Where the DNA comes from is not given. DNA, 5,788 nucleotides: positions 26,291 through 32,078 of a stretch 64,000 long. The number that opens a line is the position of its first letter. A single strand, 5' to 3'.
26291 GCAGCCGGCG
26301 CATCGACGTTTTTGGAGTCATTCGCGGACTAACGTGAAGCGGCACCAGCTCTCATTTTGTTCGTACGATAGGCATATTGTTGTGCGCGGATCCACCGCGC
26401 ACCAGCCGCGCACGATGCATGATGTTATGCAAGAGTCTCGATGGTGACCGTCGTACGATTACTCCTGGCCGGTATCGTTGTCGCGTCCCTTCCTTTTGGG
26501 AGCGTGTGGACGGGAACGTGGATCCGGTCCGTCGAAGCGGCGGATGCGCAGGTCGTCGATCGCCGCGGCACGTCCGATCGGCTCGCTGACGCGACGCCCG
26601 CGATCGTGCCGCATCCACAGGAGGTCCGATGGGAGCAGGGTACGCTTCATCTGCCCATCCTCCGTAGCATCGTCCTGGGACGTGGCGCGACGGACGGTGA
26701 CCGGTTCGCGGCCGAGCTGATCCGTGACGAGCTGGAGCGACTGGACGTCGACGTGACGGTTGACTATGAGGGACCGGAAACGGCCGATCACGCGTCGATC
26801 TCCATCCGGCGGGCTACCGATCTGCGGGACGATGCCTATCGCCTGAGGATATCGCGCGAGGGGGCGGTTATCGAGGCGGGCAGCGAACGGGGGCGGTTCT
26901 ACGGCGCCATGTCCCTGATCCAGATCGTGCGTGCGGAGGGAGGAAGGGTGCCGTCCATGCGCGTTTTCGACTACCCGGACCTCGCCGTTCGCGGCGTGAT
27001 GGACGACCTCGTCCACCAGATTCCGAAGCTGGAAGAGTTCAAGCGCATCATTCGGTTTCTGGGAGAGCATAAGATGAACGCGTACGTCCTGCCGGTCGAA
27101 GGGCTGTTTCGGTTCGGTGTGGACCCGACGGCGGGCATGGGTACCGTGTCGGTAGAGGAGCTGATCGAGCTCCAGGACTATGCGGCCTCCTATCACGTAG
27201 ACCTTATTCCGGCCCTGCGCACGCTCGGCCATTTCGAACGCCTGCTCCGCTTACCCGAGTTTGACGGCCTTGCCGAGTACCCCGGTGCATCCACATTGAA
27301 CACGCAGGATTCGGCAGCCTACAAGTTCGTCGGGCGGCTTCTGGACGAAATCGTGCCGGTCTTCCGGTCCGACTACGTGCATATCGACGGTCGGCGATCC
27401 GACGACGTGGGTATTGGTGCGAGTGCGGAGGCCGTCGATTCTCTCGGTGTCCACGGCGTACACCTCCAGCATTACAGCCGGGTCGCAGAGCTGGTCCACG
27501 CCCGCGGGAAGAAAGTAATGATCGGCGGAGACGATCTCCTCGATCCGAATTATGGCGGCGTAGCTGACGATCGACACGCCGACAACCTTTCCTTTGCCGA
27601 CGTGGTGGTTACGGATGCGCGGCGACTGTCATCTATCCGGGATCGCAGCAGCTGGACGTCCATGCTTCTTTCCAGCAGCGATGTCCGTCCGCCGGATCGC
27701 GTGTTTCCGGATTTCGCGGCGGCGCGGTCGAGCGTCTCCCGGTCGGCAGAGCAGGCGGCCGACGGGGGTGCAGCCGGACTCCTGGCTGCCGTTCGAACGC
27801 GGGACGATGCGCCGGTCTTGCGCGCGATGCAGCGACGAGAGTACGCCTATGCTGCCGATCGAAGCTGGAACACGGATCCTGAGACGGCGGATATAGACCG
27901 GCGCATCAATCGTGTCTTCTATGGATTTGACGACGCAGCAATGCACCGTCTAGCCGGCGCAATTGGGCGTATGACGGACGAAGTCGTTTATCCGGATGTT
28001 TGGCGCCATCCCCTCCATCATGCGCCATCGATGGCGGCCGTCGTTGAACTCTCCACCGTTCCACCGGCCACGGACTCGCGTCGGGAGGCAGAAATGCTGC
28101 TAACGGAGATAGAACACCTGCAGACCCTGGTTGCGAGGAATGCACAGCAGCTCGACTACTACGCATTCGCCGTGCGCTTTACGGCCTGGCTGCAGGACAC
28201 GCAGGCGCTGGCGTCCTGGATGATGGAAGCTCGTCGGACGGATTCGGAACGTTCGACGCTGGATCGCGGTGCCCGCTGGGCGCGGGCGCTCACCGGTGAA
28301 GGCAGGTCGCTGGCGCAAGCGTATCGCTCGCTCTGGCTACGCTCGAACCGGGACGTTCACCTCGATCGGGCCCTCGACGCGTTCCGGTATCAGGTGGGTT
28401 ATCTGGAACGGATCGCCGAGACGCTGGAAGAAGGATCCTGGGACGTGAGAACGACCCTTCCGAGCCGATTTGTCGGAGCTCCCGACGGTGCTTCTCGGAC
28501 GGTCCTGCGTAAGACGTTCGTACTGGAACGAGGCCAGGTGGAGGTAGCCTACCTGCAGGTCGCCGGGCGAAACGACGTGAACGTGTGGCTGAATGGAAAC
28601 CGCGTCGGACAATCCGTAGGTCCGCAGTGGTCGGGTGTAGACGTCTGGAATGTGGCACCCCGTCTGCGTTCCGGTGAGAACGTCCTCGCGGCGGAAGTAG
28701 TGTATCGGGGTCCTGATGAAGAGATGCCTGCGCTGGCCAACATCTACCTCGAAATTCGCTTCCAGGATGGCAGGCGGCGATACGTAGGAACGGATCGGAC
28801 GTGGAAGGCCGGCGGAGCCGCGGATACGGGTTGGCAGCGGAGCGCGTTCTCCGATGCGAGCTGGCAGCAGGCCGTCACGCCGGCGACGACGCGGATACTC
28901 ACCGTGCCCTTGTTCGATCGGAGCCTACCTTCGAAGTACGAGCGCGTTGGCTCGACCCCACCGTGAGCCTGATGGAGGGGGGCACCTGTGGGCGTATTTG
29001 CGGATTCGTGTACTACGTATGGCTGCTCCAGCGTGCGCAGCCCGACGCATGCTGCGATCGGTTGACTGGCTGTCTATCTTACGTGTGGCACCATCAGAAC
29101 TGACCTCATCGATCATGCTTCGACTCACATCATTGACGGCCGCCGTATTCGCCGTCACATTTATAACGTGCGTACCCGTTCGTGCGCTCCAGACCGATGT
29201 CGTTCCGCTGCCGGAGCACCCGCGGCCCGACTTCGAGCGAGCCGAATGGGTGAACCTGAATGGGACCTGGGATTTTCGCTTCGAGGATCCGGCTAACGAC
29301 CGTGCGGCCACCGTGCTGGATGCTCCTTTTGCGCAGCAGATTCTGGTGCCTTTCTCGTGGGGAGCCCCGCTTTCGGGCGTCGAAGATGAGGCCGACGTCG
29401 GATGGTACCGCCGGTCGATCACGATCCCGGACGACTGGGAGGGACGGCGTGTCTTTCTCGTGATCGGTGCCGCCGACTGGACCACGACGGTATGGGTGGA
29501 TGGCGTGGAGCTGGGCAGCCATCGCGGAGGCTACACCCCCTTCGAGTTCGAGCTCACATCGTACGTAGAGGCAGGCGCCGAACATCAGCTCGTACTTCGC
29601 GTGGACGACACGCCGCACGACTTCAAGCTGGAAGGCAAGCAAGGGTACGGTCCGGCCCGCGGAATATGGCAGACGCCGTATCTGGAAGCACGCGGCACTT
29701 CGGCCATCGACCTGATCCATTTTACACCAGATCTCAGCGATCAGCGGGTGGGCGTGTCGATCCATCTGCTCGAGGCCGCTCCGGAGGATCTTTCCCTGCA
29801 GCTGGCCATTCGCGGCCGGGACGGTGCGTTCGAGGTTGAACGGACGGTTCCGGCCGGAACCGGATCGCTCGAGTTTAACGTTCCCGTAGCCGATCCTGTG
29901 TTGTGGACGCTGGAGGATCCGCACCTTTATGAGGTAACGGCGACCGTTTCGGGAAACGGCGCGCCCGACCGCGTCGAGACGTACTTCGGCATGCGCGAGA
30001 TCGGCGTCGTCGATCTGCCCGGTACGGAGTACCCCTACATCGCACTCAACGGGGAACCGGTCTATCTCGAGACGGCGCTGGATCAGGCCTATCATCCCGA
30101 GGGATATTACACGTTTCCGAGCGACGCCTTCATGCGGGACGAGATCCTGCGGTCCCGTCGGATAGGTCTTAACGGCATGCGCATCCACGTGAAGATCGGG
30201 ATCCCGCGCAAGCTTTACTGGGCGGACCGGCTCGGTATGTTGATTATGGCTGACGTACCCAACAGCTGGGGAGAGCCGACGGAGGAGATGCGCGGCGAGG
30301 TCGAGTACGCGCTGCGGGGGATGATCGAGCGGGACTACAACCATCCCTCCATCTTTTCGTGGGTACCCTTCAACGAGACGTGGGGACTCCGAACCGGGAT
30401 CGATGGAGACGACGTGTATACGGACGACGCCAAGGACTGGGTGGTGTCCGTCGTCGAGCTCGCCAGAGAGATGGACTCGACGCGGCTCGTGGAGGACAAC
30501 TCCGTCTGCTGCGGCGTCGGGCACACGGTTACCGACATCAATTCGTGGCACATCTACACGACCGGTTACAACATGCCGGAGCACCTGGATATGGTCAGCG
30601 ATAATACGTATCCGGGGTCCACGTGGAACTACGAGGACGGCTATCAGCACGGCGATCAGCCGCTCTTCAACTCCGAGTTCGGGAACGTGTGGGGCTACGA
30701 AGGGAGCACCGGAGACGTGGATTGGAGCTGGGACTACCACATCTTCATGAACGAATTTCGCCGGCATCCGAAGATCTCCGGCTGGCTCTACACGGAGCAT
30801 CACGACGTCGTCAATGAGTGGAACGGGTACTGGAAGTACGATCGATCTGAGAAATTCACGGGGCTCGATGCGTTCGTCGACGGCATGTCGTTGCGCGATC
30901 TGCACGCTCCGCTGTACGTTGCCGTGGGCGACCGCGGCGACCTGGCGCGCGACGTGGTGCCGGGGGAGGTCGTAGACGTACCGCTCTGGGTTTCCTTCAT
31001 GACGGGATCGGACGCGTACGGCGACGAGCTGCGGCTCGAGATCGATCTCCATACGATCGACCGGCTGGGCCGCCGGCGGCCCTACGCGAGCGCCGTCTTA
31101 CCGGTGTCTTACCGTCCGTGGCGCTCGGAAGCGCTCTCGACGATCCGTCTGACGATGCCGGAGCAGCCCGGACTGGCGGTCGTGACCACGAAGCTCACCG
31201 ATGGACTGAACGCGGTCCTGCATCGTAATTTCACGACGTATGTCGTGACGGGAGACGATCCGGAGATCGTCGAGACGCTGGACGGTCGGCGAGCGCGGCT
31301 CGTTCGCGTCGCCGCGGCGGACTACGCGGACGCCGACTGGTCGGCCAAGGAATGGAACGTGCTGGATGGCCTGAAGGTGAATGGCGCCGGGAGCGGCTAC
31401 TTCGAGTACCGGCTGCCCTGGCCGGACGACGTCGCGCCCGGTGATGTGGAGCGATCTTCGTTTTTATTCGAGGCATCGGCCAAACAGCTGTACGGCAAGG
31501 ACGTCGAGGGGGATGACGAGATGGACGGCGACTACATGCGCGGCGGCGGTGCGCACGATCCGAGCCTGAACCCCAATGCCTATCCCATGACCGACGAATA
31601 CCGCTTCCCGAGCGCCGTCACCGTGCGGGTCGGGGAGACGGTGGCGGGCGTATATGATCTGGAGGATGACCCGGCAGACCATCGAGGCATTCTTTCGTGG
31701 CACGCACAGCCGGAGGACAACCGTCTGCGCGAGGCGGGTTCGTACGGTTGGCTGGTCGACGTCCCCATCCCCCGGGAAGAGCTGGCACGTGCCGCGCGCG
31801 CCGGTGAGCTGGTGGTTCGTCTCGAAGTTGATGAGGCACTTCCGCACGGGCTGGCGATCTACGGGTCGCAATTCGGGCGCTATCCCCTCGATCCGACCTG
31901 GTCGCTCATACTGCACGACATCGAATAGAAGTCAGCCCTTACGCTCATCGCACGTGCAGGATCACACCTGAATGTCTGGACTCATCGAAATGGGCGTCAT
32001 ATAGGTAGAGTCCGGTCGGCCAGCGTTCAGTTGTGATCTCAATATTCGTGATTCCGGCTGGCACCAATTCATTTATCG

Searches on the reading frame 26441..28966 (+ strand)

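Call 4: search_protein_families(library=pfam, proteins=[window:26441-28966:+])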
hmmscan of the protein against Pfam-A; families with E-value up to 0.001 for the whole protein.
window:26441-28966:+ (841 aa): 3 families
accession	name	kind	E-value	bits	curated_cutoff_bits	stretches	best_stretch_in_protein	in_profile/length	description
PF02838.20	Glyco_hydro_20b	-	4e-18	66.8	26.1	1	53-178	2-124/124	Glycosyl hydrolase family 20, domain 2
PF00728.28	Glyco_hydro_20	-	2.8e-07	30.7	22.3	1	231-366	70-222/348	Glycosyl hydrolase family 20, catalytic domain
PF08531.16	Bac_rhamnosid_N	-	7.7e-05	23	25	0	699-790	2-112/172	Alpha-L-rhamnosidase N-terminal domain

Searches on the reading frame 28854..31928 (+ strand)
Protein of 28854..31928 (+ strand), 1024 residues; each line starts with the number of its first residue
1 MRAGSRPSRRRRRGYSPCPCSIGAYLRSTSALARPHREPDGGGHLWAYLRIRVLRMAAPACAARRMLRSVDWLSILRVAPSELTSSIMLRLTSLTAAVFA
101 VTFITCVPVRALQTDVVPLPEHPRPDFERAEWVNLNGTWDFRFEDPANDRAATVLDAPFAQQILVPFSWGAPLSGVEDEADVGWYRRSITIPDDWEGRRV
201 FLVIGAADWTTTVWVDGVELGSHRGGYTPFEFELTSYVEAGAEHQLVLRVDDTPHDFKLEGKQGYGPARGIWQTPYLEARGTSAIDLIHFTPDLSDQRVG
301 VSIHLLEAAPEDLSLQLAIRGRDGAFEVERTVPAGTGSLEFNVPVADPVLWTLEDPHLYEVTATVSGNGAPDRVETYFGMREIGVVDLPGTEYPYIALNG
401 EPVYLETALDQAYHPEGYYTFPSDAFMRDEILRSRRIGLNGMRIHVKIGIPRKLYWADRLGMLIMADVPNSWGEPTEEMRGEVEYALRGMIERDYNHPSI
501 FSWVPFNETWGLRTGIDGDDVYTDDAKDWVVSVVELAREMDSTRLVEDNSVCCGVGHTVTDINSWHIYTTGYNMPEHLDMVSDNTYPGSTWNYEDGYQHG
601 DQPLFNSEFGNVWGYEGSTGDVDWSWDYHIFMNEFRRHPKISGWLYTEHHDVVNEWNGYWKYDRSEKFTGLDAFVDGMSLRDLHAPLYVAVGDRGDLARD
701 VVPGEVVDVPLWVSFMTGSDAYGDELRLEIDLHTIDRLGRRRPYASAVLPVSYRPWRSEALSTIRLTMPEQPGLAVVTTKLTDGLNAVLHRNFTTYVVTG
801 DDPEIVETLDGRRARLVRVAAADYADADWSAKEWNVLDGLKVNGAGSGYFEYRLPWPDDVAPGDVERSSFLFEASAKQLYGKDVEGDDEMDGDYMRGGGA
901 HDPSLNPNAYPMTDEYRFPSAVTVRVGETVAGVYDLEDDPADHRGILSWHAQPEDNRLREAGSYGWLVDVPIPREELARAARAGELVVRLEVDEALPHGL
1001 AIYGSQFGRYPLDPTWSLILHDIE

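Call 4: search_protein_families(library=pfam, proteins=[window:28854-31928:+])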
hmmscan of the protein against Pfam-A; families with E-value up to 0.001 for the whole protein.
window:28854-31928:+ (1024 aa): 4 families
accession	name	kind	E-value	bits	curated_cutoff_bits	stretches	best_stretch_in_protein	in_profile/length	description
PF02837.24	Glyco_hydro_2_N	-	2.2e-14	54.2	28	1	135-250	4-133/169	Glycosyl hydrolases family 2, sugar binding domain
PF00703.27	Glyco_hydro_2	-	9.3e-11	42.9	23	1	285-381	3-109/109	Glycosyl hydrolases family 2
PF02836.23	Glyco_hydro_2_C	-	3.2e-06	26.9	21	1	474-614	99-215/302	Glycosyl hydrolases family 2, TIM barrel domain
PF22666.2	Glyco_hydro_2_N2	-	7.6e-05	23.3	27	1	184-254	51-121/167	Glycosyl hydrolase 2 galactose-binding domain-like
